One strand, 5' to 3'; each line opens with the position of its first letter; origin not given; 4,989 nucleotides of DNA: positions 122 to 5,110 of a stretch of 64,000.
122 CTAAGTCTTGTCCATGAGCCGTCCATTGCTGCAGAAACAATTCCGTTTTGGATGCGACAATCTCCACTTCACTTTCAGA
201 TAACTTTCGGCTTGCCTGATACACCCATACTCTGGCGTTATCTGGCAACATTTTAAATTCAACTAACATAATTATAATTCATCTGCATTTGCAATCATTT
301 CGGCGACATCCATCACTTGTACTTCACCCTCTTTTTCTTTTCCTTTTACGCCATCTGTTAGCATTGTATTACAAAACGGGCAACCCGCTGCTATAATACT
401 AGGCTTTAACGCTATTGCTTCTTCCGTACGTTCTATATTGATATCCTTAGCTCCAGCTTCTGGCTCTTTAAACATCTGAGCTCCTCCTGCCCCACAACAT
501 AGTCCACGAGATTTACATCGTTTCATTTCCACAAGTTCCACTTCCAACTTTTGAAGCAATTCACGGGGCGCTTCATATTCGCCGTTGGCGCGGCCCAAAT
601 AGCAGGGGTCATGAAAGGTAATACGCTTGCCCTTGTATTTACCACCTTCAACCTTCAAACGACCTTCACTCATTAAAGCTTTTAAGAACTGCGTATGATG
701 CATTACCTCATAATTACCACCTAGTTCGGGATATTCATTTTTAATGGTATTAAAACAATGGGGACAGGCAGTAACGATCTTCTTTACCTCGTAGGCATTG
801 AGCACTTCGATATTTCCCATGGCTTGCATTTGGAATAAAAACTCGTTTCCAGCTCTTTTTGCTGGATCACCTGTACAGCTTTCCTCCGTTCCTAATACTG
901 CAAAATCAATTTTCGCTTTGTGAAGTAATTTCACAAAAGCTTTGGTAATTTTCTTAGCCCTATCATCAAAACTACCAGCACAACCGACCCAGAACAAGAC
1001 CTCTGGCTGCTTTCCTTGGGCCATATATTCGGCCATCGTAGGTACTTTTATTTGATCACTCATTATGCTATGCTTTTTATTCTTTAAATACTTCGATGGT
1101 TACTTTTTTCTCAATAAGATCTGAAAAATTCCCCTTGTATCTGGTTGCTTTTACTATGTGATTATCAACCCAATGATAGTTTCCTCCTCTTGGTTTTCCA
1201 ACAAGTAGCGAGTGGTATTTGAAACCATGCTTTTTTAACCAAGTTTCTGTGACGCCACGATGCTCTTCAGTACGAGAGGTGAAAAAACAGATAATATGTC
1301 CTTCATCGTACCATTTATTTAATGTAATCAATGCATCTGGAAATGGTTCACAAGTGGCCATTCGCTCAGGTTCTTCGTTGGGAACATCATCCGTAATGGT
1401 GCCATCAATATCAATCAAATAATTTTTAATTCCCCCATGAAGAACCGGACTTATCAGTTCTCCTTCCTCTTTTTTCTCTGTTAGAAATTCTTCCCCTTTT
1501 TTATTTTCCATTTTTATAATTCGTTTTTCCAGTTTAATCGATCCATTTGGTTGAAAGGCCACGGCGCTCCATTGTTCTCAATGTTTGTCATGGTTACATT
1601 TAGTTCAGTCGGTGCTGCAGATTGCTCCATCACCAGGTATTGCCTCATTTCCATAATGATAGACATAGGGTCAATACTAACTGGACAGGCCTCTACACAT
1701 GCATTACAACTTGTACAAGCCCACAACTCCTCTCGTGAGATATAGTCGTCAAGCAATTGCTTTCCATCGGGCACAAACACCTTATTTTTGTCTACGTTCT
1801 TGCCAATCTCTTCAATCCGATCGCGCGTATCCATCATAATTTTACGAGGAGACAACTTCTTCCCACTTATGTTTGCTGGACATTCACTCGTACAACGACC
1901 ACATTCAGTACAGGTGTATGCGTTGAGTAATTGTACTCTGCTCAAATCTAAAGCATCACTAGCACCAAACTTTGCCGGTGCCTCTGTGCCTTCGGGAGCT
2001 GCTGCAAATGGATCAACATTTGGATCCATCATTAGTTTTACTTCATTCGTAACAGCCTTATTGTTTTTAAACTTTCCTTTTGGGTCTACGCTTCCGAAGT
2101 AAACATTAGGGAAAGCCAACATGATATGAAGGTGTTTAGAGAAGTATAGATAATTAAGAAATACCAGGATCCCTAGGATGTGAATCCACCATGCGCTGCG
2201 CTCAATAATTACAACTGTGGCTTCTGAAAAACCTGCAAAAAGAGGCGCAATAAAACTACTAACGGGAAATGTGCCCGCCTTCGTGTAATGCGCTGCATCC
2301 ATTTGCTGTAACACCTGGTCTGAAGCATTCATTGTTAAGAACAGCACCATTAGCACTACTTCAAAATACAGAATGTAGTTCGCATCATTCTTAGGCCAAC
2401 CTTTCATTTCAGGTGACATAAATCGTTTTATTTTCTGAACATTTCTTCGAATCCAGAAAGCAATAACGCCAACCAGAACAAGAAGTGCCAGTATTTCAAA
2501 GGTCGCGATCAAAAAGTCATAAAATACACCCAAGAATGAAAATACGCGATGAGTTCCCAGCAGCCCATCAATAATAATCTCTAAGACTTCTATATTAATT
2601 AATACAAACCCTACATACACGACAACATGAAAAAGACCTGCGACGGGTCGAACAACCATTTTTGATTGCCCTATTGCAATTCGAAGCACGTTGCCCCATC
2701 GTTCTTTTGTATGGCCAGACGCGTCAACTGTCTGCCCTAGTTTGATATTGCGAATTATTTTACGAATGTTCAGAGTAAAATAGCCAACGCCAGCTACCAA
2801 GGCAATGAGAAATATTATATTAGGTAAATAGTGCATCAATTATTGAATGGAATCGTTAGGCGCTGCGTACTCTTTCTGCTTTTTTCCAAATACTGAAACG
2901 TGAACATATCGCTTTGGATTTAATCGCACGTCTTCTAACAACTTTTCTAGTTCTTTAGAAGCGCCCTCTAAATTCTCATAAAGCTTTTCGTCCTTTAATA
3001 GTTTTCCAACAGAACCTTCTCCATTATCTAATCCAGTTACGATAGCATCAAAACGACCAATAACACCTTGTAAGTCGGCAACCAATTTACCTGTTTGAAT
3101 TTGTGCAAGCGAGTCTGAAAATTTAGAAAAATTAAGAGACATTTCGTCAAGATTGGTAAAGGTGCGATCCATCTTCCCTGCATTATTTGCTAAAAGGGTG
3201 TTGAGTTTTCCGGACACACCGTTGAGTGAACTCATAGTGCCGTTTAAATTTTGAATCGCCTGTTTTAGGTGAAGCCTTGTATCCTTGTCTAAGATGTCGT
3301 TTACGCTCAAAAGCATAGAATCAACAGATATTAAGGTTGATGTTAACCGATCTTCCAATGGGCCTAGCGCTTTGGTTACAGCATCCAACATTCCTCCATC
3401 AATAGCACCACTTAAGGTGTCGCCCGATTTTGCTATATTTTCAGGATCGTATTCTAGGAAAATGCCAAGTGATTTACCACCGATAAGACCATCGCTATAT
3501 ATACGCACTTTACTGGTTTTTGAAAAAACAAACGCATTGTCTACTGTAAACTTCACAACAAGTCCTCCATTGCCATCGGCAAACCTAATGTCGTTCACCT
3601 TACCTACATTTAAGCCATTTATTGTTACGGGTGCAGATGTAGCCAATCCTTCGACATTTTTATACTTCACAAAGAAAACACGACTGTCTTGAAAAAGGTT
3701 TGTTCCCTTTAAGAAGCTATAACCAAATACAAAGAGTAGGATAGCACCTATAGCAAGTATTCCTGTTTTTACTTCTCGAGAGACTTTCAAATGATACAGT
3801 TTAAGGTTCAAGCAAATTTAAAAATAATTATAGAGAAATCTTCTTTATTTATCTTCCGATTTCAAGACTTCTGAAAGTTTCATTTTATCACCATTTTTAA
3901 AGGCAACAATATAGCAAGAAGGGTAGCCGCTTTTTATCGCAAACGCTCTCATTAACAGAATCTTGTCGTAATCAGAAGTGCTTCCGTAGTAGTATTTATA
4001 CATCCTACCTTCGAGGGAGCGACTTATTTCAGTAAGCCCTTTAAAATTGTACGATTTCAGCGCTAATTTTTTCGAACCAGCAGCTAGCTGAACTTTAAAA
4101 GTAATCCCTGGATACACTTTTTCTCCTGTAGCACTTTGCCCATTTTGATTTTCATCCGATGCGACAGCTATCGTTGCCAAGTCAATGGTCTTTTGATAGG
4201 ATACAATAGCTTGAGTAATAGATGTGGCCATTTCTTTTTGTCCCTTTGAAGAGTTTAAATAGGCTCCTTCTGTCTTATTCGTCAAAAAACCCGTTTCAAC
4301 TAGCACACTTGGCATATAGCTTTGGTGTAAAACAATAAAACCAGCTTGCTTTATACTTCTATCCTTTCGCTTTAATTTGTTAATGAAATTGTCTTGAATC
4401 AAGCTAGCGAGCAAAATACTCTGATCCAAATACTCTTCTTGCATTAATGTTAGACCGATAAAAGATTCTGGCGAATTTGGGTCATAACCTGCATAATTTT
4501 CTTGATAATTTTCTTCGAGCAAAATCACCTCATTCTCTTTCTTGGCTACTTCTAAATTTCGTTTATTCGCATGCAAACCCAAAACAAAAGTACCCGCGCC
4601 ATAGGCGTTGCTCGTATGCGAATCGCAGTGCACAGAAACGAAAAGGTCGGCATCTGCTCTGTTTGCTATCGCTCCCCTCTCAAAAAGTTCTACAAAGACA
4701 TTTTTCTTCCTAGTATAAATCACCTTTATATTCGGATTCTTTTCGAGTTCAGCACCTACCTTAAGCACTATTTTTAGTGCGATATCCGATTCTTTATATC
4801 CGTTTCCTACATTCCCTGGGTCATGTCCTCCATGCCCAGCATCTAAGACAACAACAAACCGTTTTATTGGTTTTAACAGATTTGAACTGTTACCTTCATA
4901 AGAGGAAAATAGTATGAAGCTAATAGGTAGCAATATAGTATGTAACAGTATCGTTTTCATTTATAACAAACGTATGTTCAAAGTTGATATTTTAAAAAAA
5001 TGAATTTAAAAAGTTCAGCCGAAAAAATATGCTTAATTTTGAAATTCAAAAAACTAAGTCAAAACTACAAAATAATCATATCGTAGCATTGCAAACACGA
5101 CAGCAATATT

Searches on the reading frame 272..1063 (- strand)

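Call 39: search_protein_families(library=ncbifam, proteins=[window:272-1063:-], max_evalue=0.00001)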
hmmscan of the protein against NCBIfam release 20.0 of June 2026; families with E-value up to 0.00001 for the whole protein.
window:272-1063:- (263 aa): 8 families
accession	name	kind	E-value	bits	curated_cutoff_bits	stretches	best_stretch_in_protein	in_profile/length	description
NF004898.0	PRK06259.1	equivalog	2.9e-38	131.8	385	1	12-259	254-486/488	fumarate reductase (CoM/CoB) subunit TfrB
NF045670.1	quin_L_LdhH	equivalog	1.3e-32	113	800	1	16-258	463-706/706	L-lactate dehydrogenase (quinone) large subunit LdhH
NF045663.1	diclust_near_Sec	equivalog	4e-19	68.2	530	1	15-236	415-619/759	pyridine nucleotide-disulfide oxidoreductase/dicluster-binding protein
NF008369.0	PRK11168.1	equivalog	1.9e-17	63.3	278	1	18-237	165-382/401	anaerobic glycerol-3-phosphate dehydrogenase subunit C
NF045724.1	ferredox_TmcB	equivalog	5.8e-17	61.4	735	1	38-246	203-415/430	electron transfer complex ferredoxin TmcB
NF045796.1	DsrK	equivalog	3.7e-11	42.3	400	1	40-195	211-373/453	sulfate reduction electron transfer complex DsrMKJOP subunit DsrK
NF045711.1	sulf_resp_HmcF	equivalog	7.1e-11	41.5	750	1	95-195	277-384/457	sulfate respiration complex iron-sulfur protein HmcF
NF008434.0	PRK11274.1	equivalog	2.7e-06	26.6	333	1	120-239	275-392/409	glycolate oxidase subunit GlcF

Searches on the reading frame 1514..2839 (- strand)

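Call 39: search_protein_families(library=ncbifam, proteins=[window:1514-2839:-], max_evalue=0.00001)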
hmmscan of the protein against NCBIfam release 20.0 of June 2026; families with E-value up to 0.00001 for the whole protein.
window:1514-2839:- (441 aa): 11 families
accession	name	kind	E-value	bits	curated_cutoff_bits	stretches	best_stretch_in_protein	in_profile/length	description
TIGR03290.1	CoB_CoM_SS_C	equivalog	1.4e-11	44.6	160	1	361-432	34-104/144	CoB--CoM heterodisulfide reductase subunit C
NF004616.0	PRK05950.1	subfamily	6.2e-09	35.4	228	1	300-405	139-236/238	succinate dehydrogenase iron-sulfur subunit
NF009227.0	PRK12577.1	equivalog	7.5e-08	31.4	349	1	301-409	145-245/330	succinate dehydrogenase/fumarate reductase iron-sulfur subunit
TIGR00384.1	dhsB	subfamily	1.6e-07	31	88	1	306-399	138-222/222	succinate dehydrogenase and fumarate reductase iron-sulfur protein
NF041890.1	hdrC_Methbact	equivalog_domain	6.7e-07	29.1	270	0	298-406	19-105/192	ferredoxin:CoB-CoM heterodisulfide reductase subunit HdrC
NF004898.0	PRK06259.1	equivalog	1.3e-06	27.3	385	0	310-415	136-229/488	fumarate reductase (CoM/CoB) subunit TfrB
TIGR01945.1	rnfC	subfamily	1.6e-06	26.9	245.95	0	368-398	358-388/435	RnfABCDGE type electron transport complex subunit C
TIGR00273.1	TIGR00273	equivalog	1.8e-06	27.1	444.8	0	371-412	341-382/432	LutB/LldF family L-lactate oxidation iron-sulfur protein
NF058577.1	FdxA_fam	equivalog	2.5e-06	27.6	65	0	306-322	34-50/52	4Fe-4S ferredoxin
NF009226.0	PRK12576.1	equivalog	2.9e-06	26.8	344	0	304-406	150-241/317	succinate dehydrogenase/fumarate reductase iron-sulfur subunit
NF041837.1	rnfC_Methano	equivalog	5.1e-06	25.6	650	0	365-394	350-379/438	Rnf electron transport complex subunit RnfC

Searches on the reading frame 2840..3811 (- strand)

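Call 39: search_protein_families(library=ncbifam, proteins=[window:2840-3811:-], max_evalue=0.00001)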
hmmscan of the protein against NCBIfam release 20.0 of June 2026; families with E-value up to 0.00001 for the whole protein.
window:2840-3811:- (323 aa): 2 families
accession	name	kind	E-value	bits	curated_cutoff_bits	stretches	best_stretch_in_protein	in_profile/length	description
TIGR04430.1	OM_asym_MlaD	equivalog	2.8e-15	56.4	135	1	13-132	6-126/146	outer membrane lipid asymmetry maintenance protein MlaD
TIGR00996.1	Mtu_fam_mce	paralog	8.4e-13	48.1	140.5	1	20-122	7-109/291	MCE family protein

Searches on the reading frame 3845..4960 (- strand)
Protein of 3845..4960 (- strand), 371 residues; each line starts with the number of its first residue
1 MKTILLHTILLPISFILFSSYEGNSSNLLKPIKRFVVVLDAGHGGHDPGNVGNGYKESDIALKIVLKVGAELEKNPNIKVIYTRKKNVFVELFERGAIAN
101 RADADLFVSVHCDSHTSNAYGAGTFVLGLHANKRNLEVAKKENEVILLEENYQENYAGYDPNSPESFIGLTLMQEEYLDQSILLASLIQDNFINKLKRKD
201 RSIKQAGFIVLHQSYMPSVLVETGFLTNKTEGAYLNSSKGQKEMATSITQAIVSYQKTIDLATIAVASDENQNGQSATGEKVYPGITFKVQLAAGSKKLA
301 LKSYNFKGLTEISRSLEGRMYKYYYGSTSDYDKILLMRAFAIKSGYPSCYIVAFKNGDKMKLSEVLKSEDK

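Call 39: search_protein_families(library=ncbifam, proteins=[window:3845-4960:-], max_evalue=0.00001)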
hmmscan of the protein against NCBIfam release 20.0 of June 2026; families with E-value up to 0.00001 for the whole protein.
window:3845-4960:- (371 aa): 5 families
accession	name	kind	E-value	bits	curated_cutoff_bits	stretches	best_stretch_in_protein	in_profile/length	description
NF007652.1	PRK10319.1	equivalog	4.8e-36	124.5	400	1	34-260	57-282/291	N-acetylmuramoyl-L-alanine amidase AmiA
NF038267.1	amidase_AmiC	exception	7e-33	113.8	700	1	35-255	187-405/407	N-acetylmuramoyl-L-alanine amidase AmiC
TIGR02883.1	spore_cwlD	equivalog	3.6e-29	102.2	221.55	2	179-255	112-189/189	N-acetylmuramoyl-L-alanine amidase CwlD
NF007751.0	PRK10431.1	equivalog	2.9e-26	92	532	1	34-264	191-424/445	N-acetylmuramoyl-L-alanine amidase AmiB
NF038140.1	amidase_Rv3717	exception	3.4e-11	43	335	0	211-256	186-231/233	Rv3717 family N-acetylmuramoyl-L-alanine amidase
